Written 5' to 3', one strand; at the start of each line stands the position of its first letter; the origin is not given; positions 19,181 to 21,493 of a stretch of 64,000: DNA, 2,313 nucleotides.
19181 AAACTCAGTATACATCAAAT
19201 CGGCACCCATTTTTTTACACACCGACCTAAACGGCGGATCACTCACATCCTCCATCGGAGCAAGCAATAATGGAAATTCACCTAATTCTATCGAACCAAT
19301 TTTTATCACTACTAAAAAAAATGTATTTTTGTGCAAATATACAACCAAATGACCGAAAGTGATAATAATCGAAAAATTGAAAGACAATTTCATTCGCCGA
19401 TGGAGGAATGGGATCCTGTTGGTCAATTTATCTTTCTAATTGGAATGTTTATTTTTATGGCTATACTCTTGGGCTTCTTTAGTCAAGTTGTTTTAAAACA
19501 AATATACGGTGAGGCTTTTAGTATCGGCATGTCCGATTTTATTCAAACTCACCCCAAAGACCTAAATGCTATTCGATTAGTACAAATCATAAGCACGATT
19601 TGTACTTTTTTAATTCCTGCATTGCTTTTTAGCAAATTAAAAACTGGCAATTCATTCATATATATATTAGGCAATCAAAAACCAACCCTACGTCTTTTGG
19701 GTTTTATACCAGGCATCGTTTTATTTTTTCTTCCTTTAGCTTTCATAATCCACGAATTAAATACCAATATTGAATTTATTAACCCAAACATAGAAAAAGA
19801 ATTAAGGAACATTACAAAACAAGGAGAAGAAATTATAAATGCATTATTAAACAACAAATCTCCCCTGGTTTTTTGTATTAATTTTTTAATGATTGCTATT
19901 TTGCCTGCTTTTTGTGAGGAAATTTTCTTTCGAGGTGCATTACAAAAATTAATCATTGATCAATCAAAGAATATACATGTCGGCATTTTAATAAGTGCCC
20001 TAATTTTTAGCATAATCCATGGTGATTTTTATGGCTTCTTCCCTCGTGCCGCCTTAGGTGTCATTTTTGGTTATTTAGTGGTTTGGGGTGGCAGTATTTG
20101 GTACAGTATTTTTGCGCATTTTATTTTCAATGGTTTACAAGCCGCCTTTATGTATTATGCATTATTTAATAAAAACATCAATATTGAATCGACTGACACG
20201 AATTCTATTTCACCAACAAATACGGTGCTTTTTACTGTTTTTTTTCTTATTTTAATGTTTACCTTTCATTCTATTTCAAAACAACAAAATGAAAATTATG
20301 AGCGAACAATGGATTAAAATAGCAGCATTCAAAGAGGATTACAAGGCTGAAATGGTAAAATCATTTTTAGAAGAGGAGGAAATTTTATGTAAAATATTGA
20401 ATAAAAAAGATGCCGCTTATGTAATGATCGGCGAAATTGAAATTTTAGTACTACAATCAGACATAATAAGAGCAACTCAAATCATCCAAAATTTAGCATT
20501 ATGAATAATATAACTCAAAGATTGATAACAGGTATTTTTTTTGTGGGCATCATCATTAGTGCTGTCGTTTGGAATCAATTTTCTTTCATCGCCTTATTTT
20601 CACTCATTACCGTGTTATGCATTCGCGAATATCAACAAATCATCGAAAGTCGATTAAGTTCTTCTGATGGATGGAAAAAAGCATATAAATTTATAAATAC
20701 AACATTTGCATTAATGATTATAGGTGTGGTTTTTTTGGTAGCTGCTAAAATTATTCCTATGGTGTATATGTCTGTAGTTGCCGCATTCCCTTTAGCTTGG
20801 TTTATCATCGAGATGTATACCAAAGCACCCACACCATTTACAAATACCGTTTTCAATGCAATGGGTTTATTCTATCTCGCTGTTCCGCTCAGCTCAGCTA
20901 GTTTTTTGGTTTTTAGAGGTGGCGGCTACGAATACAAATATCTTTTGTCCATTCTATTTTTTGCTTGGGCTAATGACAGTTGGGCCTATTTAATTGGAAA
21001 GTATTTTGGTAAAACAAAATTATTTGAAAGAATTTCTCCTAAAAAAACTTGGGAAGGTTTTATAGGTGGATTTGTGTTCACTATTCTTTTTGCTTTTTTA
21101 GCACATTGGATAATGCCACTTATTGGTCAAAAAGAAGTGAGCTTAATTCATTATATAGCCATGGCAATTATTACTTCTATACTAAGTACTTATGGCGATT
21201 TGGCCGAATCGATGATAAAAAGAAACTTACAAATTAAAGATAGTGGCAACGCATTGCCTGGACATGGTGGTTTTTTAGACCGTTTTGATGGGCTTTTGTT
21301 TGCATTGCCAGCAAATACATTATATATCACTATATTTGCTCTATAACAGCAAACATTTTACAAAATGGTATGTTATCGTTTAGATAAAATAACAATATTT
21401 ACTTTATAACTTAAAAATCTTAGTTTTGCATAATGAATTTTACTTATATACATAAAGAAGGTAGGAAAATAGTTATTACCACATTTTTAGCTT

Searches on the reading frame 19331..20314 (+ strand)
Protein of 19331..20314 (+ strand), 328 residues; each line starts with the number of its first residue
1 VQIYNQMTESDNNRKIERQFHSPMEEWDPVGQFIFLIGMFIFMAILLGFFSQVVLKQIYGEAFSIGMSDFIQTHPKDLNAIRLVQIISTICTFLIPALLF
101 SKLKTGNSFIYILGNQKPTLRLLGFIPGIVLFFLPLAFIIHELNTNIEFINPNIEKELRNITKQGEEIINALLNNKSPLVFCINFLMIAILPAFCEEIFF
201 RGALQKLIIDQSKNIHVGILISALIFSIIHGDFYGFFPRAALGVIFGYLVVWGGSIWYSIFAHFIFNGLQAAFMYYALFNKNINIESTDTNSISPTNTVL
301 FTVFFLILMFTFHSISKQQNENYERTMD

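Call 25: find_encoding_contigs(protein=window:19331-20314:+, flank=10000, max_places=6)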
Protein seq(328 aa) (328 aa): no gene with exactly this product is on record in the collection.

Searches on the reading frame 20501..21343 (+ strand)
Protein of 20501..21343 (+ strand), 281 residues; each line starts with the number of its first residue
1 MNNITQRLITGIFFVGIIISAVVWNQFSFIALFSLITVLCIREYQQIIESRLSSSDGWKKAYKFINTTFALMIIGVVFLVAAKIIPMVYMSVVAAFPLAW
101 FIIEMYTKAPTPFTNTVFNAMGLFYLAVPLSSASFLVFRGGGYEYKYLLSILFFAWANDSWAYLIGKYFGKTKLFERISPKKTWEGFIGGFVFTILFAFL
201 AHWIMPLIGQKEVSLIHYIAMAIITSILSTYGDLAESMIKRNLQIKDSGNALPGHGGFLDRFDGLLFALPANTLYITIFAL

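Call 32: find_encoding_contigs(protein=window:20501-21343:+, flank=10000, max_places=10)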
Protein window:20501-21343:+ (281 aa): 23 contigs read that carry it; 10 places shown.
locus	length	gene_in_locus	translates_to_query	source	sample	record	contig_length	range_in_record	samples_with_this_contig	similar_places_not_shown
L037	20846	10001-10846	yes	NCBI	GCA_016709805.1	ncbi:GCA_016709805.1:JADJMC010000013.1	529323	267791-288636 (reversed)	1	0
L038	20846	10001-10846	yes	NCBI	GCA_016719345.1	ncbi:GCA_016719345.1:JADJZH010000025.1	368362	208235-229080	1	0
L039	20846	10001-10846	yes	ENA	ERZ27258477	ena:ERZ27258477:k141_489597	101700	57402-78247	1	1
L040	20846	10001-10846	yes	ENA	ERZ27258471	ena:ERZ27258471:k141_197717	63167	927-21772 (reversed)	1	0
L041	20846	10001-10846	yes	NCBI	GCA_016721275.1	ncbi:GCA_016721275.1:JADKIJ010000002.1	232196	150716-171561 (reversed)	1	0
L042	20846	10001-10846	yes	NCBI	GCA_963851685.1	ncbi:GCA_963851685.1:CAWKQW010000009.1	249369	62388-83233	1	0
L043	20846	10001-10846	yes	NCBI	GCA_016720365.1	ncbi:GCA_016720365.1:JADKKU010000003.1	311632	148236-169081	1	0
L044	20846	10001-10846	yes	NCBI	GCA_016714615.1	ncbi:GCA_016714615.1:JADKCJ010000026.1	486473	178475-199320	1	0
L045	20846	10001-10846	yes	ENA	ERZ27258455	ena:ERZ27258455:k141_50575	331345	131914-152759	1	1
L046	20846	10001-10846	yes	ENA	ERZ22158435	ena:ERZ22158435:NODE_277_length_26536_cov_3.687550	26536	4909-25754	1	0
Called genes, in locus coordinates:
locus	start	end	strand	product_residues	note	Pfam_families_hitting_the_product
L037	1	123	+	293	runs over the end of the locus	PF01513:NAD_kinase, PF20143:NAD_kinase_C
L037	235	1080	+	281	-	PF19573:DUF6089, PF13505:OMP_b-brl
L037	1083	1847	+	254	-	PF01255:Prenyltransf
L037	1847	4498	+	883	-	PF07244:POTRA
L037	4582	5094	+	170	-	PF03938:OmpH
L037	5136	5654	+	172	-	PF03938:OmpH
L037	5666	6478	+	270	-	PF01177:Asp_Glu_race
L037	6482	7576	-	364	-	PF04101:Glyco_tran_28_C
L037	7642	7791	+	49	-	-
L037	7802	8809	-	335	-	PF01207:Dus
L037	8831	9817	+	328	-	PF02517:Rce1-like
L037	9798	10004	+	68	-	PF09413:DUF2007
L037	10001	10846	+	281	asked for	PF01148:CTP_transf_1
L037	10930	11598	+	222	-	PF02666:PS_Dcarbxylase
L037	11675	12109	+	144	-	-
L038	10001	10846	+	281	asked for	PF01148:CTP_transf_1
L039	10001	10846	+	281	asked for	PF01148:CTP_transf_1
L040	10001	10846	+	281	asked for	PF01148:CTP_transf_1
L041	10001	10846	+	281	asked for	PF01148:CTP_transf_1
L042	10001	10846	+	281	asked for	PF01148:CTP_transf_1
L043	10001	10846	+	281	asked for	PF01148:CTP_transf_1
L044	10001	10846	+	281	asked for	PF01148:CTP_transf_1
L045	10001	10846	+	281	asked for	PF01148:CTP_transf_1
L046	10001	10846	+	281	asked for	PF01148:CTP_transf_1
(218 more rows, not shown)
